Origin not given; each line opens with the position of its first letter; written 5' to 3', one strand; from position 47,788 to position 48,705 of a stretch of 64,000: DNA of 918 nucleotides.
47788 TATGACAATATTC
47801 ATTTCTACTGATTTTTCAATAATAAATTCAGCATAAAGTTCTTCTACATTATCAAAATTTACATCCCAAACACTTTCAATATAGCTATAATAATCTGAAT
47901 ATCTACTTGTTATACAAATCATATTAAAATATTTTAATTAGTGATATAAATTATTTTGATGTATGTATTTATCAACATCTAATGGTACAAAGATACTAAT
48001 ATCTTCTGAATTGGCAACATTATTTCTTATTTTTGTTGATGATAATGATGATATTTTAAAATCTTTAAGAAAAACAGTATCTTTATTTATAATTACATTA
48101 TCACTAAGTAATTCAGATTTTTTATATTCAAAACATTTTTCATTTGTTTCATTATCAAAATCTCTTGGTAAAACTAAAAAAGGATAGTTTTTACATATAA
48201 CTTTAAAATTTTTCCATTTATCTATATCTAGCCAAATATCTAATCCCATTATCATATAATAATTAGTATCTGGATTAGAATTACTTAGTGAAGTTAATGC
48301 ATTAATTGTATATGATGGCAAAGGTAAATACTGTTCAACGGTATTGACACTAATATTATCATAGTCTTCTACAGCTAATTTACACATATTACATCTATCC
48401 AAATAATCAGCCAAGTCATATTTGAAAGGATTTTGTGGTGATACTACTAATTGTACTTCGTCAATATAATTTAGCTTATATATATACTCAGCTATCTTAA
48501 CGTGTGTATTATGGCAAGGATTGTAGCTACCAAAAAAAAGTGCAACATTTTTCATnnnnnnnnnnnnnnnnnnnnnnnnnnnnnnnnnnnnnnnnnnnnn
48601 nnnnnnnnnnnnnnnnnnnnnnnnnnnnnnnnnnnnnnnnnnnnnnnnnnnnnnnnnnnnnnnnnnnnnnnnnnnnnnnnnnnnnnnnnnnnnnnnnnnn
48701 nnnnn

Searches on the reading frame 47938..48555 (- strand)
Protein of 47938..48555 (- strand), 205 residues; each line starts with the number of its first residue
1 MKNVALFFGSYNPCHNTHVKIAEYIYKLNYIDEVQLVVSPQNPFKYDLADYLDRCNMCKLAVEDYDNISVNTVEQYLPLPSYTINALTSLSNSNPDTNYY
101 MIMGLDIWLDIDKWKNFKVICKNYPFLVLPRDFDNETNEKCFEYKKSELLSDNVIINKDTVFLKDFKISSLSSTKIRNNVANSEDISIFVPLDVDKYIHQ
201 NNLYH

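Call 46: search_protein_families(library=pfam, proteins=[window:47938-48555:-], max_evalue=0.001)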
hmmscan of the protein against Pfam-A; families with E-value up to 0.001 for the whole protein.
window:47938-48555:- (205 aa): 1 family
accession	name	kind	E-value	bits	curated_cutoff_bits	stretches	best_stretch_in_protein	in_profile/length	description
PF01467.32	CTP_transf_like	-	2.4e-15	57.3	21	1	6-178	1-132/133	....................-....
